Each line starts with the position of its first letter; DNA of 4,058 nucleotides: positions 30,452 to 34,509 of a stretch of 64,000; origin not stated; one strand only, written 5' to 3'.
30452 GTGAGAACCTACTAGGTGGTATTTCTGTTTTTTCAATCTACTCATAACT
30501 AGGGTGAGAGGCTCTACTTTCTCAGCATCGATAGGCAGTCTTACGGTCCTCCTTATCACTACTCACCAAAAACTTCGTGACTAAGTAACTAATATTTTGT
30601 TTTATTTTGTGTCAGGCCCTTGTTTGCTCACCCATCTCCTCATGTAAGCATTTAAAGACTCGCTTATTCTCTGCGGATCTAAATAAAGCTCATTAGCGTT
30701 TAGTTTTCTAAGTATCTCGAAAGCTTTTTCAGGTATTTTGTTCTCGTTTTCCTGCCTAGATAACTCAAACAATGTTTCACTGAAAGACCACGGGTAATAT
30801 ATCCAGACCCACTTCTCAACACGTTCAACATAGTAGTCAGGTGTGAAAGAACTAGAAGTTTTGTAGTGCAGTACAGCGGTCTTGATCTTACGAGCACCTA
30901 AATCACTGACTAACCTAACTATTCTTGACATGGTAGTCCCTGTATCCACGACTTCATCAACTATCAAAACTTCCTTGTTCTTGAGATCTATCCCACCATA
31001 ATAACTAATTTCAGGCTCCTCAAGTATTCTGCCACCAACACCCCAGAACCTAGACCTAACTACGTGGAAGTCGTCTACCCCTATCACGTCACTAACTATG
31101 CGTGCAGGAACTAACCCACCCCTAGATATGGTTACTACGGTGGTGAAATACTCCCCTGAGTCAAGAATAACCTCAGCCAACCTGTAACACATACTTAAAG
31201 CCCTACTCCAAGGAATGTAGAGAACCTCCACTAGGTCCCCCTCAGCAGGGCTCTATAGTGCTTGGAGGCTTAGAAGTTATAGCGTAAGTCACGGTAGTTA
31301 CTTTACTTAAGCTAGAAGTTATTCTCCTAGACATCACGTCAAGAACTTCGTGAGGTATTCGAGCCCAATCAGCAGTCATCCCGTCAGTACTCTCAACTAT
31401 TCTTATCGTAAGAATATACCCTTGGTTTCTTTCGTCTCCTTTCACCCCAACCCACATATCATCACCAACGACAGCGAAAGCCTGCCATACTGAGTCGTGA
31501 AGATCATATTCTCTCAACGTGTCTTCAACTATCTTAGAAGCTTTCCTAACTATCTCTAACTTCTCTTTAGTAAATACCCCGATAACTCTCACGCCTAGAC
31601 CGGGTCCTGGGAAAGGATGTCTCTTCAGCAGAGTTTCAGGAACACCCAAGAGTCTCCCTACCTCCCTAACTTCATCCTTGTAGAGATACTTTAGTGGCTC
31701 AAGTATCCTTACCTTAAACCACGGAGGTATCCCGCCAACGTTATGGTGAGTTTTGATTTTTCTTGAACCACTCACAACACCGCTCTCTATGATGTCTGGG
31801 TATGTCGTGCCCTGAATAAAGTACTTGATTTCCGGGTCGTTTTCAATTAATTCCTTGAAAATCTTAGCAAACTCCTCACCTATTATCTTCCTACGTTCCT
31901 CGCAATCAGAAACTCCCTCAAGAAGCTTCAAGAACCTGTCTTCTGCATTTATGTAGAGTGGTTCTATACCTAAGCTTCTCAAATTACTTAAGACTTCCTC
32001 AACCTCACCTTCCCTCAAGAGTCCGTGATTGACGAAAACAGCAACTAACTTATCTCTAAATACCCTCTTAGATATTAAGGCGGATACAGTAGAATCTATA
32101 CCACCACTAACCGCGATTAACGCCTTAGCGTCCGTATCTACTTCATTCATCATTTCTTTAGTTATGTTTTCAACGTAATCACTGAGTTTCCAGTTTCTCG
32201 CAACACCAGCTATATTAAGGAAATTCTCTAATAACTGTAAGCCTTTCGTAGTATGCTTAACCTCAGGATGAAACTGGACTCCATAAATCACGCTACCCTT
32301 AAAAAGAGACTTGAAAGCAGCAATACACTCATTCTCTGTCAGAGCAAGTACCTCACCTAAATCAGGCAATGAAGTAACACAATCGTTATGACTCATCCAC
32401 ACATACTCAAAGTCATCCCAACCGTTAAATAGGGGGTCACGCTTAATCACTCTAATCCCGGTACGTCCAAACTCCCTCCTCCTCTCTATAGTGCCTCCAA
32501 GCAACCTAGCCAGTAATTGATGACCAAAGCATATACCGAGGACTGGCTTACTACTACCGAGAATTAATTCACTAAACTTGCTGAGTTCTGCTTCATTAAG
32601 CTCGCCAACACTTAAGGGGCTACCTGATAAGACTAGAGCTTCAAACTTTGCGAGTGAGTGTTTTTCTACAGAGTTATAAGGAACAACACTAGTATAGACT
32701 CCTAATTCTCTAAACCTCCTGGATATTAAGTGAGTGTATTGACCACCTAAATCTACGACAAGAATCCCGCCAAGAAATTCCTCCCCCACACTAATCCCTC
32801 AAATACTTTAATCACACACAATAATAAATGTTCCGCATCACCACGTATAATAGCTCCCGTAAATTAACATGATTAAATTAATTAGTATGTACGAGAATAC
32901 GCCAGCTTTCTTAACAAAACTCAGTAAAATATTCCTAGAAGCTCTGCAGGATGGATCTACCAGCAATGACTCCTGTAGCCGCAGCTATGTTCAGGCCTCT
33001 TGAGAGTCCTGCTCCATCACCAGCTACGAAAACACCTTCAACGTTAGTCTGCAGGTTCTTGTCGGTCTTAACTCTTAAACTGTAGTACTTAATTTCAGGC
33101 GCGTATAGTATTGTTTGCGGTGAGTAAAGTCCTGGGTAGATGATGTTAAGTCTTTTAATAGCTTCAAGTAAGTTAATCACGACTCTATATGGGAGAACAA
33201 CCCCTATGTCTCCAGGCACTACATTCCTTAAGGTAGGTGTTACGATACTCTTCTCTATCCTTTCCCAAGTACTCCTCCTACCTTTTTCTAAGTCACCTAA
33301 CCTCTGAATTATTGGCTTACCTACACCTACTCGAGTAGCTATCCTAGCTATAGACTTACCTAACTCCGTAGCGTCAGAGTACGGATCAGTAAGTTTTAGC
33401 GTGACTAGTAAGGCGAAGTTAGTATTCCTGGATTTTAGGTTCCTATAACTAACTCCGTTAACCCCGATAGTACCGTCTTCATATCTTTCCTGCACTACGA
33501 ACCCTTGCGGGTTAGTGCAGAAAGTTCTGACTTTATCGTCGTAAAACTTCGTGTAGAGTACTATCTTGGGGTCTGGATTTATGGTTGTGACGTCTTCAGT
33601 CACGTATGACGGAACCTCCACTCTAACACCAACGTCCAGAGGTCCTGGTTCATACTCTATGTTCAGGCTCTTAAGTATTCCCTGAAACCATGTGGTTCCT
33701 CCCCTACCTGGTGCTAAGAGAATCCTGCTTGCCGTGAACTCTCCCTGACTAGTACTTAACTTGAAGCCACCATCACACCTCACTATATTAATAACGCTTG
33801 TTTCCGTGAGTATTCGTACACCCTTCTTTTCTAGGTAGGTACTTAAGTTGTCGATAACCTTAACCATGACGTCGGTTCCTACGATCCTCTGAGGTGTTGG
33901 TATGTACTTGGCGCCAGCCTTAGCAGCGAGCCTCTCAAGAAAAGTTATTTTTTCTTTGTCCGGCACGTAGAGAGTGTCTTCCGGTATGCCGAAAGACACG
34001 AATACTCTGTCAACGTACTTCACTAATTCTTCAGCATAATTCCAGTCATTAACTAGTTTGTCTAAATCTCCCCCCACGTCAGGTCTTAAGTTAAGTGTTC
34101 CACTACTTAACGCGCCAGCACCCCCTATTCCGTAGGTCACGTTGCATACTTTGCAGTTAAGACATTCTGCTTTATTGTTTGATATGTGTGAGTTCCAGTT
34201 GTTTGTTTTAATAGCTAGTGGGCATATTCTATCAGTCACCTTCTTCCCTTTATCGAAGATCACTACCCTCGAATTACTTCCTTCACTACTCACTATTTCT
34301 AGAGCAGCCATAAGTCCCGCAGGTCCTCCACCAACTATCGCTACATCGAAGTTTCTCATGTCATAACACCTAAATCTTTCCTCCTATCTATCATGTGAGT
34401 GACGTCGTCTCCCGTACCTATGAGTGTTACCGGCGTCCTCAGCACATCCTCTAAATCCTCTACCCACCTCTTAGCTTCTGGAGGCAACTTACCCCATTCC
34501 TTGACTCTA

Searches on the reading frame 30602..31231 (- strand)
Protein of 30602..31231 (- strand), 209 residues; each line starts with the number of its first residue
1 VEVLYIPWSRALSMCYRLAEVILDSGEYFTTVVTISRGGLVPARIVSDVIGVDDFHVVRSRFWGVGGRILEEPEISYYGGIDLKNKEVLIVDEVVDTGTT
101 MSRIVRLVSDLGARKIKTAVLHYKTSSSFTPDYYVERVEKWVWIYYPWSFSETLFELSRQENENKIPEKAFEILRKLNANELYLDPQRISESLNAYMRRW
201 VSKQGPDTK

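Call 54: search_protein_families(library=pfam, proteins=[window:30602-31231:-], max_evalue=0.0001)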
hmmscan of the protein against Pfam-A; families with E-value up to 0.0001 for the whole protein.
window:30602-31231:- (209 aa): 1 family
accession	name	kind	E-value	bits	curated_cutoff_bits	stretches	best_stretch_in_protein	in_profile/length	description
PF00156.33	Pribosyltran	-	6.8e-22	77.9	26.3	1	15-150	15-153/158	Phosphoribosyl transferase domain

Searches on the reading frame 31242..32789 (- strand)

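Call 36: search_protein_families(library=pfam, proteins=[window:31242-32789:-], max_evalue=0.00001)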
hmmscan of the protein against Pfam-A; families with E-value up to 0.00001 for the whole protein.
window:31242-32789:- (515 aa): 4 families
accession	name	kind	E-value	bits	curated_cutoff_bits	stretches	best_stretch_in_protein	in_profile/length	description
PF00117.34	GATase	-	1.8e-36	126.1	22.8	1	10-191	1-187/190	Glutamine amidotransferase class-I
PF00958.27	GMP_synt_C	-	7.3e-31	106.5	27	1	424-513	2-91/92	GMP synthase C terminal domain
PF02540.23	NAD_synthase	-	1.7e-09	37.6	21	0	208-291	7-90/242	NAD synthase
PF07722.19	Peptidase_C26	-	3.1e-09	37.4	20.5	1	75-176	100-219/219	Peptidase C26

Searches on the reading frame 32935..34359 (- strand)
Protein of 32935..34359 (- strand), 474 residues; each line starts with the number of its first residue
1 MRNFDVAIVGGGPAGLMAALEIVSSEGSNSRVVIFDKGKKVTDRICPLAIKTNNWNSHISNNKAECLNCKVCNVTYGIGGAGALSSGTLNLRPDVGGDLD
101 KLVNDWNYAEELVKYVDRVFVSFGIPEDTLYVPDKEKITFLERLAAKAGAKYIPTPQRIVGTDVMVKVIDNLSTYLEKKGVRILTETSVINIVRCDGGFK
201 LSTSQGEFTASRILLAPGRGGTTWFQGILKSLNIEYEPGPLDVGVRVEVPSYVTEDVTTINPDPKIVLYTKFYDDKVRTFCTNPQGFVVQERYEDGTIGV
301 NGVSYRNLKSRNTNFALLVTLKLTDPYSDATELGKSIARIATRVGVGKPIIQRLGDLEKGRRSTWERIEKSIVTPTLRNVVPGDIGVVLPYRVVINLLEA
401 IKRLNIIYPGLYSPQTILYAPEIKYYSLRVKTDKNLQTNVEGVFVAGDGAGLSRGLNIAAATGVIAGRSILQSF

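Call 36: search_protein_families(library=pfam, proteins=[window:32935-34359:-], max_evalue=0.00001)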
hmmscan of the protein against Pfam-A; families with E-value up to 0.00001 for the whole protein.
window:32935-34359:- (474 aa): 6 families
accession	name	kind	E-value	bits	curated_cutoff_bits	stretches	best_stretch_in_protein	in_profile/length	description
PF07992.20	Pyr_redox_2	-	3.5e-14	53.4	26.1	0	4-60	1-54/291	Pyridine nucleotide-disulphide oxidoreductase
PF21688.3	FAD-depend_C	-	3.9e-12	47.2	27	1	274-423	43-195/197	FAD-dependent protein, C-terminal domain-like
PF03486.20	HI0933_like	-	3.3e-11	43.6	50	1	5-45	2-39/244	HI0933-like protein Rossmann domain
PF13738.12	Pyr_redox_3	-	6.6e-09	35.9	30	0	172-219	87-134/305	Pyridine nucleotide-disulphide oxidoreductase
PF01266.30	DAO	-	3.4e-07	30.5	27.9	0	5-39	1-32/353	FAD dependent oxidoreductase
PF01134.28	GIDA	-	2.2e-06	27.5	22.1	0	409-471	321-384/391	Glucose inhibited division protein A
